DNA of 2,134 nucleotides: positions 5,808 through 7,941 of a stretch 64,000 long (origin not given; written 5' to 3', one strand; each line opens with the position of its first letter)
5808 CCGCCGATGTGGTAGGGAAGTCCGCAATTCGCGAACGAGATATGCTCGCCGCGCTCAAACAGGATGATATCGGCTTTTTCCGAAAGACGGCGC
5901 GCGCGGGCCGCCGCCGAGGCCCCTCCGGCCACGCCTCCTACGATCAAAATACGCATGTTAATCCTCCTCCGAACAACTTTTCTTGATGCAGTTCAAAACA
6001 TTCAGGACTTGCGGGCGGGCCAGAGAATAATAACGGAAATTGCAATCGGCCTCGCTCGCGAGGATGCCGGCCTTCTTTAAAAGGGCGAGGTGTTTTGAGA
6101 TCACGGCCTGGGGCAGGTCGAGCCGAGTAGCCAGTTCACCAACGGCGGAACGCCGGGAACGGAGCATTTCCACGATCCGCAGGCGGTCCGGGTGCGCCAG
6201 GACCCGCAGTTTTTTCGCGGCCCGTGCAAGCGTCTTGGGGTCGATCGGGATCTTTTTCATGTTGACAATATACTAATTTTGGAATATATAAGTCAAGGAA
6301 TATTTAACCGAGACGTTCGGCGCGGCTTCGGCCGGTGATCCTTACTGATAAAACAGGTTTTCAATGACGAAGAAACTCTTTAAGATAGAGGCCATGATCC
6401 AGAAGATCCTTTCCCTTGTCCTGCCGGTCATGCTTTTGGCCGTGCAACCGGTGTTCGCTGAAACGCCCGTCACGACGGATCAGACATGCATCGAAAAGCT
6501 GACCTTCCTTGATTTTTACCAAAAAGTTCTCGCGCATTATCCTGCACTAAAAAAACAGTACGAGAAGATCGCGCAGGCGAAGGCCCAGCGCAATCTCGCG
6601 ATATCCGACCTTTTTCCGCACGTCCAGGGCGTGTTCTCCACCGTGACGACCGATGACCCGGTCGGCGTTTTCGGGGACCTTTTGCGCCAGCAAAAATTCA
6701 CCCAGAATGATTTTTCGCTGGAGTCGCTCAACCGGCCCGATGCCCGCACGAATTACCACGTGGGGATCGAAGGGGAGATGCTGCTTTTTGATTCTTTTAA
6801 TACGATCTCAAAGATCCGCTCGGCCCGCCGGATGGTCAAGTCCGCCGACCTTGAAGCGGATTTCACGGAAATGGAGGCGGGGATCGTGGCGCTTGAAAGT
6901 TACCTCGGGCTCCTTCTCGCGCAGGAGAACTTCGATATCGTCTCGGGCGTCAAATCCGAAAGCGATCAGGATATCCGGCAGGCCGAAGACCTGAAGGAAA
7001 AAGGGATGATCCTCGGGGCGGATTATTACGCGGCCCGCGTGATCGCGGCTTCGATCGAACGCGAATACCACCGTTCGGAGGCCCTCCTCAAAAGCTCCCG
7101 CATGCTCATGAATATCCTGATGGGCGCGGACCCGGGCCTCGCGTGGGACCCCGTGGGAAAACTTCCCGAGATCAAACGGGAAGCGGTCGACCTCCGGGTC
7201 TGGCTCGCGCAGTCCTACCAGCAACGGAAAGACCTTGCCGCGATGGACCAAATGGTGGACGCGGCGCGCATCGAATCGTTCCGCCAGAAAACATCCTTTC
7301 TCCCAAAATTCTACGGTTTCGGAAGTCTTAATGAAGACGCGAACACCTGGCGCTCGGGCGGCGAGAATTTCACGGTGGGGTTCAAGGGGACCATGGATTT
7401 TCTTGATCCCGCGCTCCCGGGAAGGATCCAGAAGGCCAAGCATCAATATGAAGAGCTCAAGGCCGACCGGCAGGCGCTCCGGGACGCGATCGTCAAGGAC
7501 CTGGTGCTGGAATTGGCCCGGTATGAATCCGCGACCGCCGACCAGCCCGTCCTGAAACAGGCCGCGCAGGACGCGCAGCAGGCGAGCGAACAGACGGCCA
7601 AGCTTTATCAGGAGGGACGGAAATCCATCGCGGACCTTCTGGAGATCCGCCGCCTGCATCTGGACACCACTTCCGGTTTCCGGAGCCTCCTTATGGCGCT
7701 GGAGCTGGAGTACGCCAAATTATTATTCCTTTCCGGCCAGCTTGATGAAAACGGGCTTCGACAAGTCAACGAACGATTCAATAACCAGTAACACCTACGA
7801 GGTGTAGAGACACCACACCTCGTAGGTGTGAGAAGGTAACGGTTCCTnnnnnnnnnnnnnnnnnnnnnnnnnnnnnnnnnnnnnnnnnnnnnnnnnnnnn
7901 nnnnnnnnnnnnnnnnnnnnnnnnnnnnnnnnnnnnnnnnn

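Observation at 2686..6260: Persulfide-detox style locus: ArsR regulator, giant CoADR-rhodanese-TusA-DsrE fusion, secreted peroxiredoxin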

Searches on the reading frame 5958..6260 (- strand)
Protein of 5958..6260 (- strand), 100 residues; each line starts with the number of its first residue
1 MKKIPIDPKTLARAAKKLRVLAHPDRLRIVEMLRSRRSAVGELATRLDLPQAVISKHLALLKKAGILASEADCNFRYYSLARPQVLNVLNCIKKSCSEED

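Call 3: search_protein_families(library=pfam, proteins=[window:5958-6260:-], max_evalue=0.01)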
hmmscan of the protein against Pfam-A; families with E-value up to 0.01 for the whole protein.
window:5958-6260:- (100 aa): 9 families
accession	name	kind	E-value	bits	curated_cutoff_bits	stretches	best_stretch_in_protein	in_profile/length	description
PF12840.13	HTH_20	-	1.5e-11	44.5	27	1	21-69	1-50/51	Helix-turn-helix domain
PF01022.26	HTH_5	-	4.9e-11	42.8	22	1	23-67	1-45/47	Bacterial regulatory protein, arsR family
PF05331.17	DUF742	-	4.9e-05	23.6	27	1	19-84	38-102/114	Protein of unknown function (DUF742)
PF21476.4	PF0610-like_N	-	0.00055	20.6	33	1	26-61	3-38/50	PF0610-like, N-terminal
PF12802.13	MarR_2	-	0.00066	20.2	27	1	38-71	21-54/61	MarR family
PF02082.26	Rrf2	-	0.00099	19.7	30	1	35-70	21-56/132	Iron-dependent Transcriptional regulator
PF08279.18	HTH_11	-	0.0015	18.8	25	1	26-66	2-44/55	HTH domain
PF09339.16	HTH_IclR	-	0.0018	18.4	22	1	27-68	6-49/52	IclR helix-turn-helix domain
PF14394.12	DUF4423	-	0.0087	16.3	30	0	17-75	14-74/165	Domain of unknown function (DUF4423)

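Call 4: search_protein_families(library=ncbifam, proteins=[window:5958-6260:-], max_evalue=0.01)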
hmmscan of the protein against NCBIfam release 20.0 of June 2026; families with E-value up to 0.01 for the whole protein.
window:5958-6260:- (100 aa): 12 families
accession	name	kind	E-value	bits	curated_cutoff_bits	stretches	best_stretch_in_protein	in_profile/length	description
NF033788.1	HTH_metalloreg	subfamily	1.8e-21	75.7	55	1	15-88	2-76/77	metalloregulator ArsR/SmtB family transcription factor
NF033789.1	repress_SdpR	subfamily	2.9e-14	52.7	100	1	19-90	3-74/79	autorepressor SdpR family transcription factor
NF045707.1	Dbac_1936_reg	equivalog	2.6e-13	49.8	115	1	13-94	6-87/99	ArsR/SmtB-type metalloregulator TsoR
NF040642.1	sulf_sens_BigR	equivalog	7.1e-12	45.3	155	1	13-88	9-84/95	sulfite-sensing transcriptional repressor BigR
NF041413.1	ArsR_Rv2640c_fam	equivalog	2.7e-10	40.7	155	1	9-94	27-114/118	Rv2640c family ArsR-like transcriptional regulator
NF052532.1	TransRegPagRBaca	equivalog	6e-09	35.9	170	1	6-91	9-94/99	transcriptional repressor PagR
NF047906.1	CdPbTransRegCmtR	equivalog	4.9e-08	32.8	150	1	18-90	15-87/104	Cd(II)/Pb(II)-sensing metalloregulatory transcriptional regulator CmtR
NF007528.0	PRK10141.1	subfamily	4.6e-07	29.7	97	1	16-81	8-74/117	metalloregulator ArsR/SmtB family transcription factor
NF053755.1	MsvR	equivalog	5.1e-05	23.1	220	1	16-73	5-62/236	transcriptional factor MsvR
NF053602.1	Phr_regulator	exception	8.1e-05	22.3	320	1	16-72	4-60/191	heat shock transcription regulator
NF005061.0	PRK06474.1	equivalog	0.0011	18.9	121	1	15-67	2-57/178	hypothetical protein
TIGR01884.1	cas_HTH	subfamily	0.0049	16.3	60.2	1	25-71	143-190/202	CRISPR-associated CARF protein Csa3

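Call 16: search_solved_structures(query=window:5958-6260:-, max_evalue=0.001, show_alignments=0)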
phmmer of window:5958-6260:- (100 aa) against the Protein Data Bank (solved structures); distinct sequences matched with E-value up to 0.001: 24.
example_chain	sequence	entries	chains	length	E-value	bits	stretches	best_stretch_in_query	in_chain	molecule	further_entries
6jmi_A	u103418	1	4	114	4.3e-12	49.4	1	15-94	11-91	Uncharacterized HTH-type transcriptional regulator Rv0081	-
13ct_A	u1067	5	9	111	5.5e-11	45.9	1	9-94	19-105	Transcriptional regulator, ArsR family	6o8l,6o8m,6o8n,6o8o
6o8k_A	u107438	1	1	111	5.6e-11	45.9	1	9-94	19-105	Transcriptional regulator, ArsR family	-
3jth_A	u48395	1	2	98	2.2e-10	44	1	11-92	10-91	Transcription activator HlyU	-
5znx_A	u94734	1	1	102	2.5e-10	43.8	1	11-92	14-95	Transcriptional activator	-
4k2e_A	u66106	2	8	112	2.5e-10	43.8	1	9-92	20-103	Transcriptional activator HlyU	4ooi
8qkf_A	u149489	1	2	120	5e-10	42.8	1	10-81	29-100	ArsR family transcriptional regulator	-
7p6f_AAA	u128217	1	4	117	1.2e-09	41.6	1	15-86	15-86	Transcriptional regulator SrnR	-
4omy_A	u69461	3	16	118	3e-09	40.4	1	14-93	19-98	NolR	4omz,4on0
3f6v_A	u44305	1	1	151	4.5e-09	39.8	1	16-90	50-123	Possible transcriptional regulator, ArsR family protein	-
3pqj_A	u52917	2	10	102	6.3e-07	32.9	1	13-93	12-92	Biofilm growth-associated repressor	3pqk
4ggg_A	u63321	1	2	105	1.3e-06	31.9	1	6-88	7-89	Repressor protein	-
2zkz_A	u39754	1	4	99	1.4e-06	31.8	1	10-91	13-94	Transcriptional repressor pagR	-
2lkp_A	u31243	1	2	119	1.4e-06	31.8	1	4-89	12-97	HTH-type transcriptional regulator NmtR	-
3cuo_A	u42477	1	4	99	1.6e-06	31.6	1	12-92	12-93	Uncharacterized HTH-type transcriptional regulator ygaV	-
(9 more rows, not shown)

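Call 18: search_solved_structures(query=window:5958-6260:-, max_evalue=1e-9, show_alignments=5)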
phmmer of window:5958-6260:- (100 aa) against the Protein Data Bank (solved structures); distinct sequences matched with E-value up to 1e-9: 7.
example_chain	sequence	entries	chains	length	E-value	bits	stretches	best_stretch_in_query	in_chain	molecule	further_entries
6jmi_A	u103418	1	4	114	4.3e-12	49.4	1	15-94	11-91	Uncharacterized HTH-type transcriptional regulator Rv0081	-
13ct_A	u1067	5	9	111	5.5e-11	45.9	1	9-94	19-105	Transcriptional regulator, ArsR family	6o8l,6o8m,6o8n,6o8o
6o8k_A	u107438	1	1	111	5.6e-11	45.9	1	9-94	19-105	Transcriptional regulator, ArsR family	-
3jth_A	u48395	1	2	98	2.2e-10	44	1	11-92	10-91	Transcription activator HlyU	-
5znx_A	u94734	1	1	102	2.5e-10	43.8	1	11-92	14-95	Transcriptional activator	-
4k2e_A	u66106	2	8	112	2.5e-10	43.8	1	9-92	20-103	Transcriptional activator HlyU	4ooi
8qkf_A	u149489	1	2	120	5e-10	42.8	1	10-81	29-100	ArsR family transcriptional regulator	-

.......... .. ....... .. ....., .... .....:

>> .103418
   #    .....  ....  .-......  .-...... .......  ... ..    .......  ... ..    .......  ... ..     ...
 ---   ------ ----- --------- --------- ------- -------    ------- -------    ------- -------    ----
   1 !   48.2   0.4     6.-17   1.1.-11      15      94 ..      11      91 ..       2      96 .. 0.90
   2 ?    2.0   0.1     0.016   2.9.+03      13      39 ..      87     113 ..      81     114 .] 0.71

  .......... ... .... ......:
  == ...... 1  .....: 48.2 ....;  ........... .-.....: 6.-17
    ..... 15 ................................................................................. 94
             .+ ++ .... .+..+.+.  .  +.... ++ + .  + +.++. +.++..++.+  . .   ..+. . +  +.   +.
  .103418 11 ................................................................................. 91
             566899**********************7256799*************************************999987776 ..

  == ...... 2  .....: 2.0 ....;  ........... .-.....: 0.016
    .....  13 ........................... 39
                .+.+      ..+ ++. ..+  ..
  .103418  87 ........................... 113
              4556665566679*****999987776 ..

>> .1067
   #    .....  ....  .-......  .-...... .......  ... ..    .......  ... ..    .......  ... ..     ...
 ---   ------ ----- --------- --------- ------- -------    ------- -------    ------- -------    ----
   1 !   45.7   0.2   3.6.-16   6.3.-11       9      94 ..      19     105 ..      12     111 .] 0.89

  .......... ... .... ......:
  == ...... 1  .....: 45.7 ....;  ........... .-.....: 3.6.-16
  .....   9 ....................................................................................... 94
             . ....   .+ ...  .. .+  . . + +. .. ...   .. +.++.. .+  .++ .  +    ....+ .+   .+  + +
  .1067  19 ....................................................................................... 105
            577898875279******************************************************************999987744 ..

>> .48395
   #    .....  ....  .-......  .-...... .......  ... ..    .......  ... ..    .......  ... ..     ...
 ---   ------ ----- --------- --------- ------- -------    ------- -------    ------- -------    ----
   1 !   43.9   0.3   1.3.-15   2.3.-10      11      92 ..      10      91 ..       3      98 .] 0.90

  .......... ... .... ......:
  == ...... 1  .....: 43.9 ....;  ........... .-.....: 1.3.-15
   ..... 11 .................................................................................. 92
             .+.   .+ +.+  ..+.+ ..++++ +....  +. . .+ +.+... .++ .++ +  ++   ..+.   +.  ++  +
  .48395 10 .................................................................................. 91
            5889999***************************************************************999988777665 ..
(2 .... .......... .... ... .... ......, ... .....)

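Call 62: find_homologous_proteins(query=window:5958-6260:-, max_evalue=1e-8)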
Query window:5958-6260:- (100 aa): 38 proteins with E <= 1e-8 among 50 candidates.
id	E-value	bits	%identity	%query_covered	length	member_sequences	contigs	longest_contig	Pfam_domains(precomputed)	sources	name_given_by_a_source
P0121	1.6e-56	206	100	100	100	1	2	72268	PF12840.14,PF01022.27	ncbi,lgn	-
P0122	7.1e-45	169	86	99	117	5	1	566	PF12840.14,PF01022.27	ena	-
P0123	1.9e-43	164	81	100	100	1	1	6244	PF12840.14,PF08279.19,PF21476.5,PF01022.27,PF12802.14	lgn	-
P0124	7.4e-42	159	78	99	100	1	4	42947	PF12840.14,PF01022.27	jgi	jgi:DNA-binding transcriptional ArsR family regulator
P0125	1.3e-39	152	75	100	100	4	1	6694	PF12840.14,PF01022.27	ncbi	-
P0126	3.7e-39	150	72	100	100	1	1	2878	PF12840.14,PF01022.27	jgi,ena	-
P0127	5.8e-39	150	70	100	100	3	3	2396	PF12840.14,PF05331.18,PF01022.27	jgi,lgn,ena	-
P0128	1.3e-38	149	75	100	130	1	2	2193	PF12840.14,PF01022.27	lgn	-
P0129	2.5e-38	148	70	100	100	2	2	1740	PF12840.14,PF01022.27,PF09339.17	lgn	-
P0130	3.0e-37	144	71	100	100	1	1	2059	PF12840.14,PF01022.27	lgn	-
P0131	3.3e-37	144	72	99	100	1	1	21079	PF12840.14,PF01022.27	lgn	-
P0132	3.6e-37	144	69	100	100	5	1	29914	PF12840.14,PF01022.27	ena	-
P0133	7.4e-37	143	72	100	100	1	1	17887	PF12840.14,PF01022.27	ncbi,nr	ncbi:MAG: metalloregulator ArsR/SmtB family transcription factor [Candidatus Omnitrophica bacterium]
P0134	9.8e-37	143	70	99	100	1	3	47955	PF12840.14,PF01022.27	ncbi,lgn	-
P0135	1.2e-36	142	70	97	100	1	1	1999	PF12840.14,PF01022.27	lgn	-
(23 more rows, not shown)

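Call 71: predict_structure(alignment_id=A3)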
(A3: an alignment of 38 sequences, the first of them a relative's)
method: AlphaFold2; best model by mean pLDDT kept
length: 100 residues; sequences in the alignment: 38
mean_pLDDT: 91.7   pTM: 0.80
mean pLDDT of the five models: 91.7, 91.1, 89.9, 89.7, 89.3
residues with pLDDT >= 90: 82; 70-90: 13; 50-70: 4; < 50: 1
segments of 3 or more residues with pLDDT < 50: none
pLDDT, mean of each block of 10 residues (from residue 1): 80 94 96 94 96 97 96 93 92 79
secondary structure, 60 per line:
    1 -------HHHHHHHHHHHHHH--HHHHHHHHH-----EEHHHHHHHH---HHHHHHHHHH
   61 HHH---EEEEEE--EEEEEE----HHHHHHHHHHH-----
elements in order: H8-21 H24-32 H40-47 H51-63 E67-72 E75-80 H85-95

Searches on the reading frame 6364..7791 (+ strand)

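Call 3: search_protein_families(library=pfam, proteins=[window:6364-7791:+], max_evalue=0.01)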
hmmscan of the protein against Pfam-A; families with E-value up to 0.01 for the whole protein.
window:6364-7791:+ (475 aa): 1 family
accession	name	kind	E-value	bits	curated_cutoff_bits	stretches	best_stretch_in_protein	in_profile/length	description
PF02321.23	OEP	-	4.4e-35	121.6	22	2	49-254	2-187/187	Outer membrane efflux protein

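Call 75: search_protein_families(library=ncbifam, proteins=[window:6364-7791:+], max_evalue=0.00001)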
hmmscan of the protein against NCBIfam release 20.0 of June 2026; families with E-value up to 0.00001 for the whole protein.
window:6364-7791:+ (475 aa): 1 family
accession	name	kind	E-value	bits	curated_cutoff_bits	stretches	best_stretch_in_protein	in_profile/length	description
TIGR01844.1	type_I_sec_TolC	subfamily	2.9e-17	62.8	225.15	1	45-469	2-409/414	TolC family outer membrane protein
